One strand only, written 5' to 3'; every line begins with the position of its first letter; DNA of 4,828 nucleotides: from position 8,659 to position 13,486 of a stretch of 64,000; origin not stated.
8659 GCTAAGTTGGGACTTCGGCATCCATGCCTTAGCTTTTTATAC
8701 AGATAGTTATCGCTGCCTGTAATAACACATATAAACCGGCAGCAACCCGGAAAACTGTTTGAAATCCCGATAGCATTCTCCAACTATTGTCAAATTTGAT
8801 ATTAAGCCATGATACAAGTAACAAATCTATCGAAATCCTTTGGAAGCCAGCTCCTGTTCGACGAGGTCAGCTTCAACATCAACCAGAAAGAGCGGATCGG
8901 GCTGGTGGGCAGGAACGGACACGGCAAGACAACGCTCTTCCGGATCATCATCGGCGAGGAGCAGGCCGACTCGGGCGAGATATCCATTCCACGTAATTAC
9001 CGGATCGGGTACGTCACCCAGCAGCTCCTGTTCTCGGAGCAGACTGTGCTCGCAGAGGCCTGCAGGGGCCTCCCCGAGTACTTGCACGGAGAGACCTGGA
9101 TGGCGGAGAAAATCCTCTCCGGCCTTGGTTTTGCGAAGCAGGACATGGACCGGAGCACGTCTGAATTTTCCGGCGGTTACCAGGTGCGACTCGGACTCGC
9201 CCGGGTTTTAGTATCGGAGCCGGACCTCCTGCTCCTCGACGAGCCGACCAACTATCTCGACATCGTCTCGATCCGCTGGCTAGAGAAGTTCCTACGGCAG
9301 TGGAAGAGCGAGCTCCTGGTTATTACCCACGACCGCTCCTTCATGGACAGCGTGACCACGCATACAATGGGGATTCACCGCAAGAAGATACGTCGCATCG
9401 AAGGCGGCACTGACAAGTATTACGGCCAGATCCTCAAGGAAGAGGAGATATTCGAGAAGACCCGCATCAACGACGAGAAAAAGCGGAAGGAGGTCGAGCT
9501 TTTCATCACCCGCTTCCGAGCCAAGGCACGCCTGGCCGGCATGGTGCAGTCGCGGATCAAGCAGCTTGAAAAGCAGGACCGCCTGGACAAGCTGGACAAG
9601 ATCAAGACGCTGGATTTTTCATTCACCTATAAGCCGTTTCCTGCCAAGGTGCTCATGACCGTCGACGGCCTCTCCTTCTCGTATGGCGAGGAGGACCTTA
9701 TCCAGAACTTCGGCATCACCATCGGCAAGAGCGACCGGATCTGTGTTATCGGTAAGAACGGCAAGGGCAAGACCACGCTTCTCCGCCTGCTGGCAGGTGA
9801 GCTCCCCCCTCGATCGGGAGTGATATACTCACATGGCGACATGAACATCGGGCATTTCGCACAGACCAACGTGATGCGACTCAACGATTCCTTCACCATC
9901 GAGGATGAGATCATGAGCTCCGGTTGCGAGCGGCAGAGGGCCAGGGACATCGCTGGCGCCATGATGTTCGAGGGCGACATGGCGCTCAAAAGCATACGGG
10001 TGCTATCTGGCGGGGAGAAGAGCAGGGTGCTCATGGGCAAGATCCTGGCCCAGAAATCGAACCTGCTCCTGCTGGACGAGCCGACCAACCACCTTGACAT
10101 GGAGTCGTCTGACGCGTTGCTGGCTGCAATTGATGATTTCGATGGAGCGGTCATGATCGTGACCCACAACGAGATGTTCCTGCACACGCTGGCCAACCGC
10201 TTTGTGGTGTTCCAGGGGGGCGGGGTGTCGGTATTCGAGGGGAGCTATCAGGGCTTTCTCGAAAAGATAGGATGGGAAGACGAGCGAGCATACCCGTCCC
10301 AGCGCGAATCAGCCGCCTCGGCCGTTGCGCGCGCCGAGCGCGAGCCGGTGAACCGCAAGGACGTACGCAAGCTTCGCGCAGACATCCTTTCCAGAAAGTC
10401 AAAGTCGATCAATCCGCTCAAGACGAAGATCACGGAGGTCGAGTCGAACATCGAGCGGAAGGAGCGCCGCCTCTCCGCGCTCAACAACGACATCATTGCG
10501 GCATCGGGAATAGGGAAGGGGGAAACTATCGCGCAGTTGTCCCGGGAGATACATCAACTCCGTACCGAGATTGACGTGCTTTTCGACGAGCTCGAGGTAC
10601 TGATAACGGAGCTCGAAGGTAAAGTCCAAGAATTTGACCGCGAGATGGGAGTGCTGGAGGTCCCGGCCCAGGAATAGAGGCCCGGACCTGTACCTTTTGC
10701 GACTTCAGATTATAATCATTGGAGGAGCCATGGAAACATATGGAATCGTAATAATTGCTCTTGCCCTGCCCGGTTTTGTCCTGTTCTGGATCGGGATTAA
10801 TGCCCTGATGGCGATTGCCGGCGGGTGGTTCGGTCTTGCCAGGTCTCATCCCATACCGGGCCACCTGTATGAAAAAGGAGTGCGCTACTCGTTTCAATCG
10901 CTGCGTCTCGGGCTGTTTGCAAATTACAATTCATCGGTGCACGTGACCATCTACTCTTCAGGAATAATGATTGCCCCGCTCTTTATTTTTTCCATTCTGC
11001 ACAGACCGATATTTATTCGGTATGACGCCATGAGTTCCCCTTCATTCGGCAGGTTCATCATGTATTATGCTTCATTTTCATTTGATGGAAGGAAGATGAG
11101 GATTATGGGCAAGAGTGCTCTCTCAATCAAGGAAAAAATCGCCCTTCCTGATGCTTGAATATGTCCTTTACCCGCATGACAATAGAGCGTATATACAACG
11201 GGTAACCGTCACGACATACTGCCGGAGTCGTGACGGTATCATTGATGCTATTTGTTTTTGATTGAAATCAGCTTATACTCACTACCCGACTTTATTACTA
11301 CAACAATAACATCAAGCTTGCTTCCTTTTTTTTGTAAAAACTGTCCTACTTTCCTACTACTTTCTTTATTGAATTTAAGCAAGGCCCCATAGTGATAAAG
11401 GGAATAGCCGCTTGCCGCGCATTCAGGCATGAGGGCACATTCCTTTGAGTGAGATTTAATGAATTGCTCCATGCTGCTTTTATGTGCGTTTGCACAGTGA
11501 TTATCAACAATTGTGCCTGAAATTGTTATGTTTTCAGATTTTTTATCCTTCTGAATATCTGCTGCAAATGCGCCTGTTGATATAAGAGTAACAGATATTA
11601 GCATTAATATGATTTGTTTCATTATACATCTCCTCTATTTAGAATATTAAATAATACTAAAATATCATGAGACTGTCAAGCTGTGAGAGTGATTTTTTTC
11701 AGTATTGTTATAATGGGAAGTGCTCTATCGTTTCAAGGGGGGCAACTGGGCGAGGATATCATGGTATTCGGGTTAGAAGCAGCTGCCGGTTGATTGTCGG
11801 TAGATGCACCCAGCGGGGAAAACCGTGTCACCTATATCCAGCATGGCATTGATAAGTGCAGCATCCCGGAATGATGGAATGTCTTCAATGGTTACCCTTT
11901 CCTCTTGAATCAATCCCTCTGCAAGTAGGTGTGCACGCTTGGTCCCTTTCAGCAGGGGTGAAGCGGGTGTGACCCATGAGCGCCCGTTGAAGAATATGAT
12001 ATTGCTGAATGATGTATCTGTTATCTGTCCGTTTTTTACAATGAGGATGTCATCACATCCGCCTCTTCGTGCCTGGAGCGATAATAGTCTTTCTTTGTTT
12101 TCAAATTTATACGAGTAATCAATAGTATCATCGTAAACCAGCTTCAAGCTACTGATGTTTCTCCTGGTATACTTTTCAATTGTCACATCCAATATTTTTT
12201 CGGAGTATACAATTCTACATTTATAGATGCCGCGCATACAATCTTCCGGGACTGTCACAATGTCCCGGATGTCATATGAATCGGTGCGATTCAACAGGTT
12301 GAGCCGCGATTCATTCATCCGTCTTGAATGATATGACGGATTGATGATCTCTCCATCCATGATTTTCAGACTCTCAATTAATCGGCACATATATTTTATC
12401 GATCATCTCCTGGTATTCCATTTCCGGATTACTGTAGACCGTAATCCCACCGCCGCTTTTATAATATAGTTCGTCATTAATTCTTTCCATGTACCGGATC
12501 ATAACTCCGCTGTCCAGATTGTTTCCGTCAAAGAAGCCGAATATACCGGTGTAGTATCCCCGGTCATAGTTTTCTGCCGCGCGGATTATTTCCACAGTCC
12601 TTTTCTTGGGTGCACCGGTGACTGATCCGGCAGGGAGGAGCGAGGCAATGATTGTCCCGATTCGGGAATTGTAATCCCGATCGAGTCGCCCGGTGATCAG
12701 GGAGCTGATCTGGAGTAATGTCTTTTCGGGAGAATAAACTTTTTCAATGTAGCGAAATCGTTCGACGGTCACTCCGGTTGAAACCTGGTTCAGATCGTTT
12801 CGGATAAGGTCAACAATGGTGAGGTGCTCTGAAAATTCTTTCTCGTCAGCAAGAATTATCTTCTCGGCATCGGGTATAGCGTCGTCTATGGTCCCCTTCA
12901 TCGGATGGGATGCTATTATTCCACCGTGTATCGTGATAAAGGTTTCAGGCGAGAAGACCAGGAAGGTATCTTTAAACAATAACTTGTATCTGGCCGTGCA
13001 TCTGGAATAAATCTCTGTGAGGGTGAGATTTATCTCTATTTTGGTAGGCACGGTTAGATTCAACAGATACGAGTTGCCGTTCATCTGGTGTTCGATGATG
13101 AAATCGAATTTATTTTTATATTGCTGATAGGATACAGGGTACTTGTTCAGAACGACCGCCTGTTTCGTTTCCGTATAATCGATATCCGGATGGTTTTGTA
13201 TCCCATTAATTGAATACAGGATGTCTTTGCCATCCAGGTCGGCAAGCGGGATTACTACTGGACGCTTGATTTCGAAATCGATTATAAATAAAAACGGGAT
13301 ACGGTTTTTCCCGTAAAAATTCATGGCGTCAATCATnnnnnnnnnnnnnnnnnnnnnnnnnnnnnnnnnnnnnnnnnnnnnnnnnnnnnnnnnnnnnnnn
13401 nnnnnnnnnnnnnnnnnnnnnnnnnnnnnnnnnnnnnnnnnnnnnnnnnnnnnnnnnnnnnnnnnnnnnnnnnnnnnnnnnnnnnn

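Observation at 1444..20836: Strongly over-represented, strand-biased 10-12-mer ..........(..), confined to the first 21 kb and present in both promoters and ORFs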

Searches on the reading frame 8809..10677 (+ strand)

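Call 10: search_protein_families(library=pfam, proteins=[window:8809-10677:+])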
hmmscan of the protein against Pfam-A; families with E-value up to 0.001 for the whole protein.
window:8809-10677:+ (622 aa): 12 families
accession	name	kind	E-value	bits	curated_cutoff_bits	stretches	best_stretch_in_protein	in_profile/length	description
PF00005.33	ABC_tran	-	1.7e-49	168.4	25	2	18-148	2-137/137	ABC transporter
PF12848.13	ABC_tran_Xtn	-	1.2e-14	54.5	25.9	1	189-264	3-78/85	ABC transporter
PF13304.12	AAA_21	-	8.6e-11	42.9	27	0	415-454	257-299/304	AAA domain, putative AbiEii toxin, Type IV TA system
PF02463.25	SMC_N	-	3.4e-08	33.6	40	0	397-468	135-212/220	RecF/RecN/SMC N terminal domain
PF13401.12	AAA_22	-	2.2e-06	28.5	27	0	311-399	8-65/130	AAA domain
PF00004.35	AAA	-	3.3e-05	24.8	21.2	0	311-446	1-97/131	ATPase family associated with various cellular activities (AAA)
PF05729.18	NACHT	-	4.9e-05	23.7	26.7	0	310-330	2-22/167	NACHT domain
PF13555.12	AAA_29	-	9.3e-05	22.5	27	0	17-44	12-39/61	P-loop containing region of AAA domain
PF03193.22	RsgA_GTPase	-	0.00012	22.4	30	0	19-59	99-138/174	RsgA GTPase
PF01926.29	MMR_HSR1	-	0.00027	21.4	21.9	0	29-54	1-25/113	50S ribosome-binding GTPase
PF02367.23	TsaE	-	0.00045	20.6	26.6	0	297-332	10-45/128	Threonylcarbamoyl adenosine biosynthesis protein TsaE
PF16326.10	ABC_tran_CTD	-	0.00056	20.5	32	1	539-597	8-66/69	ABC transporter C-terminal domain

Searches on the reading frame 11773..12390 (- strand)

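Call 11: search_protein_families(library=pfam, proteins=[window:11773-12390:-])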
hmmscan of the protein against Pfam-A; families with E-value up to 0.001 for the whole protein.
window:11773-12390:- (205 aa): 1 family
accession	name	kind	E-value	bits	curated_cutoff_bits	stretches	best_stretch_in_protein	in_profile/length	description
PF01063.24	Aminotran_4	-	5.5e-18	66.1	28.5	1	4-186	2-217/223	Amino-transferase class IV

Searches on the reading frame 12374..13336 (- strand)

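Call 11: search_protein_families(library=pfam, proteins=[window:12374-13336:-])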
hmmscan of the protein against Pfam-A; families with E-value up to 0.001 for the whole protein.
window:12374-13336:- (320 aa): 1 family
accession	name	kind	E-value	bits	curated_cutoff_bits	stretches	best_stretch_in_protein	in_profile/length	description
PF00425.24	Chorismate_bind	-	1.2e-56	192.6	27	1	70-314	2-257/257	chorismate binding enzyme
